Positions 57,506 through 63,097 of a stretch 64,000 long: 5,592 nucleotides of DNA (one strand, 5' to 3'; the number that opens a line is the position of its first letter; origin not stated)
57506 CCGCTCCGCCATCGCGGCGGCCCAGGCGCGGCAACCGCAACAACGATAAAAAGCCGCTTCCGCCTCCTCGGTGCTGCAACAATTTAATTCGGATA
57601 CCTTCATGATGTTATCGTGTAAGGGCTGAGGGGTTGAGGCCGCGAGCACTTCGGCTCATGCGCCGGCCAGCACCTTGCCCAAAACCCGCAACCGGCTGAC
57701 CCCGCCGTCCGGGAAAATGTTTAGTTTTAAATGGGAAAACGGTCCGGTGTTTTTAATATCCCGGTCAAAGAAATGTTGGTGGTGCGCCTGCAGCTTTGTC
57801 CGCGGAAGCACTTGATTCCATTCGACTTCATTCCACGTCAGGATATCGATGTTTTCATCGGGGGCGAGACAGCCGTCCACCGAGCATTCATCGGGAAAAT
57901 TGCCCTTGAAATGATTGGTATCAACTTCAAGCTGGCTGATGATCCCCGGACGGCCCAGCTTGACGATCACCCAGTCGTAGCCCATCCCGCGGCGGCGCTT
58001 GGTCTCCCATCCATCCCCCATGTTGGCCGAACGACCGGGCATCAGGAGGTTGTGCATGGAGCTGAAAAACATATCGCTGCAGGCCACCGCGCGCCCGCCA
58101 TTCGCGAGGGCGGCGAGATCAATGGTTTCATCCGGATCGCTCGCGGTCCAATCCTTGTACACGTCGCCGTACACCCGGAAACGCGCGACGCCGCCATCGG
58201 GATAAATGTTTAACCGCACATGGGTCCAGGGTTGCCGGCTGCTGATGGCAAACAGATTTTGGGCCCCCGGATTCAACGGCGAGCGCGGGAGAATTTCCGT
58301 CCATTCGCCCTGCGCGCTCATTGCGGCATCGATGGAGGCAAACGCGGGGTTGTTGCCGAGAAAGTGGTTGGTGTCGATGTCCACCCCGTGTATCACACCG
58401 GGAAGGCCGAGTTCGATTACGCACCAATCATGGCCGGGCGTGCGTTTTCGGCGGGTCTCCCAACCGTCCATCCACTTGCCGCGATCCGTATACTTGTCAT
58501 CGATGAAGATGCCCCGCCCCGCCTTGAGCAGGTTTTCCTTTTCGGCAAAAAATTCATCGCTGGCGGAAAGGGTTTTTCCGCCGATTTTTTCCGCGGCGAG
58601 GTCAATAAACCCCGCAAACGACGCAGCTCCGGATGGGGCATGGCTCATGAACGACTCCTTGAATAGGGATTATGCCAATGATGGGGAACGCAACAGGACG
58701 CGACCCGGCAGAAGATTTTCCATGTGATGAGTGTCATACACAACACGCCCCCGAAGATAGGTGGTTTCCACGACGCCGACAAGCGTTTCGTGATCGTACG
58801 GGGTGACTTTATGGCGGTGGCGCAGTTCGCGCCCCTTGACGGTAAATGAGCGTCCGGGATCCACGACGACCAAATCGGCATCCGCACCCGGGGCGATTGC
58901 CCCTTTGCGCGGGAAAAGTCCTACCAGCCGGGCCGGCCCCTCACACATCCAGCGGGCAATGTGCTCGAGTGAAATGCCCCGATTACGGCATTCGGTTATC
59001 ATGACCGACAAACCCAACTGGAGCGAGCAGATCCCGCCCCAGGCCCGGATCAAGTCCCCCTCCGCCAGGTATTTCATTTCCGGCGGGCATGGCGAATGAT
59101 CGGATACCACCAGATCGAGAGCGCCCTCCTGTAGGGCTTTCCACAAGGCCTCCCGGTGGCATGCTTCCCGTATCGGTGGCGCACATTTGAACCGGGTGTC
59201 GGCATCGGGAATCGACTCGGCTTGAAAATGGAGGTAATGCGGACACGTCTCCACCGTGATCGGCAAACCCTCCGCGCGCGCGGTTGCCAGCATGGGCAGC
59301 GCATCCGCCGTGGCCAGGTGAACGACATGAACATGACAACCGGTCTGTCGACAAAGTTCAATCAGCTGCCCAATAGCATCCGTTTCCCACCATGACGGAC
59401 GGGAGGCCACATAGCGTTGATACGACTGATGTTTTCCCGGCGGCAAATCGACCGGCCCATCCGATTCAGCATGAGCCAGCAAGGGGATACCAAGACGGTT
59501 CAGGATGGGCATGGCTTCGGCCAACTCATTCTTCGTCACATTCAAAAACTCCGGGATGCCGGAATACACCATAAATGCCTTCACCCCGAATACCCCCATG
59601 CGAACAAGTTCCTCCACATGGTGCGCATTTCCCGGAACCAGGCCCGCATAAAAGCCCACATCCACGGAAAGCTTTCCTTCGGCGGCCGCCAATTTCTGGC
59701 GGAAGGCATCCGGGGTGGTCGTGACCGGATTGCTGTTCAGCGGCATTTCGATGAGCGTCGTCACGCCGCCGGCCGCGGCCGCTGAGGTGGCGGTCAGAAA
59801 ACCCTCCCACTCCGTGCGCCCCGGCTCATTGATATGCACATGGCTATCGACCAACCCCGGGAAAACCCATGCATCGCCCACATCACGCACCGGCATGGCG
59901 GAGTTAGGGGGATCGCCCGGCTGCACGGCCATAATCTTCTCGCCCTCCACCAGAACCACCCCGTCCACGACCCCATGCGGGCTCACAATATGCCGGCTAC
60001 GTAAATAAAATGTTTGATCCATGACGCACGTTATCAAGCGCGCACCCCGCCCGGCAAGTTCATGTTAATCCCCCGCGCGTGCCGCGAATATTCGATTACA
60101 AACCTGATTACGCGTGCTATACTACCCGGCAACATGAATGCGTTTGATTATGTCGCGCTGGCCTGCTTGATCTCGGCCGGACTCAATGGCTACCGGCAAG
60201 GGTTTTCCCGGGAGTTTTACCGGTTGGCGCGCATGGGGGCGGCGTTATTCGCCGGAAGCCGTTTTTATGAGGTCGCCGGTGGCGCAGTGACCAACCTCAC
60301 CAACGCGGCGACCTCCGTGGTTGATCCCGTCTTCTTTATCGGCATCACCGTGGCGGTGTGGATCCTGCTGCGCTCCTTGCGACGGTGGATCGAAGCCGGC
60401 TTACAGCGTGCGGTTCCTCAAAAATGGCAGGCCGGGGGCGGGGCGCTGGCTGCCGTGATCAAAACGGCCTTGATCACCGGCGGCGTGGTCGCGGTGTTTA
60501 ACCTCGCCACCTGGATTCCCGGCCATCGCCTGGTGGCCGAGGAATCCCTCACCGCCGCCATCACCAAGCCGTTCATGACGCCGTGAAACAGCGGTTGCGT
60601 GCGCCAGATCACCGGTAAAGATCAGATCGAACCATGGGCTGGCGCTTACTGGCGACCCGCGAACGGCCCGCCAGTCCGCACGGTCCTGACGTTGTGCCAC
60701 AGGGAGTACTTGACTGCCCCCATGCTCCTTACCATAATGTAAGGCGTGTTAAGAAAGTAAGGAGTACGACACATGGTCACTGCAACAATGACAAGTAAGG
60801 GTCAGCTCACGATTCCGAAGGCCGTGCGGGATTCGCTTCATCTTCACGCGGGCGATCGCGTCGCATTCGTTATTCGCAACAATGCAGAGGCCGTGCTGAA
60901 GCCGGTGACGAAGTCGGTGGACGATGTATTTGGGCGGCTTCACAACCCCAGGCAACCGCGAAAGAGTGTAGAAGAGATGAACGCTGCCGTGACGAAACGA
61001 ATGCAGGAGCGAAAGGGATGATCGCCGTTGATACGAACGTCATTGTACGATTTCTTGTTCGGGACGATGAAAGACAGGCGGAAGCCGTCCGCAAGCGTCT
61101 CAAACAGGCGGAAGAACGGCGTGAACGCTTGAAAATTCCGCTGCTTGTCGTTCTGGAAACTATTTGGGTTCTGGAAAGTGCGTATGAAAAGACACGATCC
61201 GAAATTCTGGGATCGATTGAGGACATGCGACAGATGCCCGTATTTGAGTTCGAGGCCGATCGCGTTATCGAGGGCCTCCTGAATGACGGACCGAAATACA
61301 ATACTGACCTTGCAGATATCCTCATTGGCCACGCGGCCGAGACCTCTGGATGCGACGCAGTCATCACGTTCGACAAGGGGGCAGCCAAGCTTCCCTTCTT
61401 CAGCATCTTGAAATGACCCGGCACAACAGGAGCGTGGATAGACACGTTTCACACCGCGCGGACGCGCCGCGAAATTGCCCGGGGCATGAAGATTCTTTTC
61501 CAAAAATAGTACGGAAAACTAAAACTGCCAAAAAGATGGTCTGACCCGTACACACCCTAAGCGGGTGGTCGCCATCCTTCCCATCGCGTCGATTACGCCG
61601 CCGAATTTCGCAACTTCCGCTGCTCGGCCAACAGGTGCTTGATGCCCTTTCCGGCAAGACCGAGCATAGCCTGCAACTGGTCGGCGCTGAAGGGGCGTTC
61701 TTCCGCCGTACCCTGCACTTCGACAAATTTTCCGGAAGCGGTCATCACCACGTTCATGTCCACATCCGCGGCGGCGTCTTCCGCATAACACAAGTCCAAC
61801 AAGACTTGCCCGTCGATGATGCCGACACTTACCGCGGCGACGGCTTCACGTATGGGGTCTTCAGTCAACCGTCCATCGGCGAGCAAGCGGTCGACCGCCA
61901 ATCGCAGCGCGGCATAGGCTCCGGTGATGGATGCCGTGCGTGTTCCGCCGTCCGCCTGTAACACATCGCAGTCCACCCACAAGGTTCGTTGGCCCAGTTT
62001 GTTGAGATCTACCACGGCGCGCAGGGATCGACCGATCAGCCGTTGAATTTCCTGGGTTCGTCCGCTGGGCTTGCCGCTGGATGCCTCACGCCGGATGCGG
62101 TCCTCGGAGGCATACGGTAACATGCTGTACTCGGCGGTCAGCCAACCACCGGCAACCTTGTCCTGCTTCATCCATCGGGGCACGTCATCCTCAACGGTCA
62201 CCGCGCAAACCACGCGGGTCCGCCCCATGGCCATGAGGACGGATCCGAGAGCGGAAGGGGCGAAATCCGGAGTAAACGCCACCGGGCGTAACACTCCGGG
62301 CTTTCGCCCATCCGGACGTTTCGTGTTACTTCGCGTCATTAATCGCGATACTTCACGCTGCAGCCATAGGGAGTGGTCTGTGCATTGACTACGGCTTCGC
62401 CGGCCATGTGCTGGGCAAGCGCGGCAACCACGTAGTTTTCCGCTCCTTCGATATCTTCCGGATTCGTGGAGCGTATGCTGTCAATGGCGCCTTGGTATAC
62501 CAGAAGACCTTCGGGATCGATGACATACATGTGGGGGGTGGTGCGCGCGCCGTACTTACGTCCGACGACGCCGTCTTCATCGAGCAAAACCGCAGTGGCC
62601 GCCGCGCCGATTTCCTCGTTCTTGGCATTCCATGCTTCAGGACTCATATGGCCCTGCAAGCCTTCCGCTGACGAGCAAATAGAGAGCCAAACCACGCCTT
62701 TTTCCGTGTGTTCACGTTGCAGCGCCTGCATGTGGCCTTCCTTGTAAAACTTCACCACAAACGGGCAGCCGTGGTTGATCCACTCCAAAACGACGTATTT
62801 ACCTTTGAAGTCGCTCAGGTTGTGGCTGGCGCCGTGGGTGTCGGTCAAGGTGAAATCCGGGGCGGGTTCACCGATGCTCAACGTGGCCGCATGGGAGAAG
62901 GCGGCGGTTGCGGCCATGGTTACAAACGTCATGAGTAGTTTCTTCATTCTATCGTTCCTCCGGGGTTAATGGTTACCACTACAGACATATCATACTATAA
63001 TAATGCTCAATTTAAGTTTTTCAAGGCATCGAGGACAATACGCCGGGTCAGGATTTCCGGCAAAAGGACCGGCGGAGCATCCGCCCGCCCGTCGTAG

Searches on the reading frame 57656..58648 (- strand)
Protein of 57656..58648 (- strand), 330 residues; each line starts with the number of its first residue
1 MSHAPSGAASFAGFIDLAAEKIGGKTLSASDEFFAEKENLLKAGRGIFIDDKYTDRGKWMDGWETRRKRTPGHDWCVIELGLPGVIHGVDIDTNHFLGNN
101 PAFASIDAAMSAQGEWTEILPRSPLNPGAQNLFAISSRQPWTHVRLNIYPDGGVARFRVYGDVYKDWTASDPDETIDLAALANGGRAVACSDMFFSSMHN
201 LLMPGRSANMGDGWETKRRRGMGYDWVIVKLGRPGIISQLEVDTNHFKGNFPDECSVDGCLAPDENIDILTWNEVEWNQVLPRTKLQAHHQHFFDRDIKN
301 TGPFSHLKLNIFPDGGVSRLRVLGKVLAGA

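Call 22: search_protein_families(library=pfam, proteins=[window:57656-58648:-])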
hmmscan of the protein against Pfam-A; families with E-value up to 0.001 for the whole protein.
window:57656-58648:- (330 aa): 1 family
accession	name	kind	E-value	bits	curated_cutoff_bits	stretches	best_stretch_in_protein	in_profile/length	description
PF03561.21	Allantoicase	-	3.1e-105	349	27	2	23-163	1-154/155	Allantoicase repeat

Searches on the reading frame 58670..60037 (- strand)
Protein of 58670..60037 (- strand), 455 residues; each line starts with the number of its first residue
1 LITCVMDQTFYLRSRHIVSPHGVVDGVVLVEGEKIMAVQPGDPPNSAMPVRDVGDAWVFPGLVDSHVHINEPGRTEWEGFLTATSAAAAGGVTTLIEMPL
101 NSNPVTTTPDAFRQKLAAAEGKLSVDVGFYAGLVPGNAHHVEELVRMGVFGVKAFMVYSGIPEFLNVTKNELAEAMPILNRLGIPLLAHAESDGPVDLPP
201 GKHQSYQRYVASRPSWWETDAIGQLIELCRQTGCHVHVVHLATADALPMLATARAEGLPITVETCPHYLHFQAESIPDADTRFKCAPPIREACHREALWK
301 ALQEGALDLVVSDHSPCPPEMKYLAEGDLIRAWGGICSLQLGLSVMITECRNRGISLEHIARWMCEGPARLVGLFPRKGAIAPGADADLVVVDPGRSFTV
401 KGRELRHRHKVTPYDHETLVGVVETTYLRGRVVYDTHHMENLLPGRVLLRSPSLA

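Call 22: search_protein_families(library=pfam, proteins=[window:58670-60037:-])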
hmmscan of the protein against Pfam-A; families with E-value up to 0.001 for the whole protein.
window:58670-60037:- (455 aa): 3 families
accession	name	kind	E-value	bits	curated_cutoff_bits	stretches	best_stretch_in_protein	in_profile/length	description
PF01979.26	Amidohydro_1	-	4.9e-28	98.8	25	1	57-433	1-345/345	Amidohydrolase family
PF07969.17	Amidohydro_3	-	1e-13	52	29.7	1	352-434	404-472/472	Amidohydrolase family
PF24890.1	ALN_composite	-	4.3e-06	27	27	1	8-45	4-41/55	Allantoinase, composite domain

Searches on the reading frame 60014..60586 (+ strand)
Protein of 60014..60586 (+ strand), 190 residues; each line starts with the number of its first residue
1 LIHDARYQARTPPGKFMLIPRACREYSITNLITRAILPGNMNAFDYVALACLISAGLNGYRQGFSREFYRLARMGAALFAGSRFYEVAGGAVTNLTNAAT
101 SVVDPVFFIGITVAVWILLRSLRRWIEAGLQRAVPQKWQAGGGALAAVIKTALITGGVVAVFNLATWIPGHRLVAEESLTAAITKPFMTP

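Call 44: search_protein_families(library=pfam, proteins=[window:60014-60586:+])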
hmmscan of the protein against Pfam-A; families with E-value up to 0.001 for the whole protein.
window:60014-60586:+ (190 aa): 1 family
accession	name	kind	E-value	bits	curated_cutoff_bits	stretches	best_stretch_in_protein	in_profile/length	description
PF02674.22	Colicin_V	-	4.6e-14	53.1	29.3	1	44-164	1-120/144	Colicin V production protein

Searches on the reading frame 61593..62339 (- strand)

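Call 22: search_protein_families(library=pfam, proteins=[window:61593-62339:-])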
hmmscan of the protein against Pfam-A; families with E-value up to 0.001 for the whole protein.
window:61593-62339:- (248 aa): 2 families
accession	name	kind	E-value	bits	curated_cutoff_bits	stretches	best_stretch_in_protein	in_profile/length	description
PF01138.27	RNase_PH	-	1.5e-30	106.7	25.5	1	17-148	2-127/130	3' exoribonuclease family, domain 1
PF03725.20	RNase_PH_C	-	1.5e-14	54.2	20.8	1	167-231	3-66/67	3' exoribonuclease family, domain 2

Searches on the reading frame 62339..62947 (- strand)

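Call 44: search_protein_families(library=pfam, proteins=[window:62339-62947:-])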
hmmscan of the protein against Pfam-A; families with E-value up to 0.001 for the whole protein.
window:62339-62947:- (202 aa): 3 families
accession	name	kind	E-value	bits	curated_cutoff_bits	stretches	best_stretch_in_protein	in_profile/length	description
PF00578.27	AhpC-TSA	-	2.7e-17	63.3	26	1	25-151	1-123/124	AhpC/TSA family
PF08534.16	Redoxin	-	1.6e-13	51.1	26.6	1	26-162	3-140/148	Redoxin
PF13098.12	Thioredoxin_2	-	6.8e-05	23.6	27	1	48-156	4-96/104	Thioredoxin-like domain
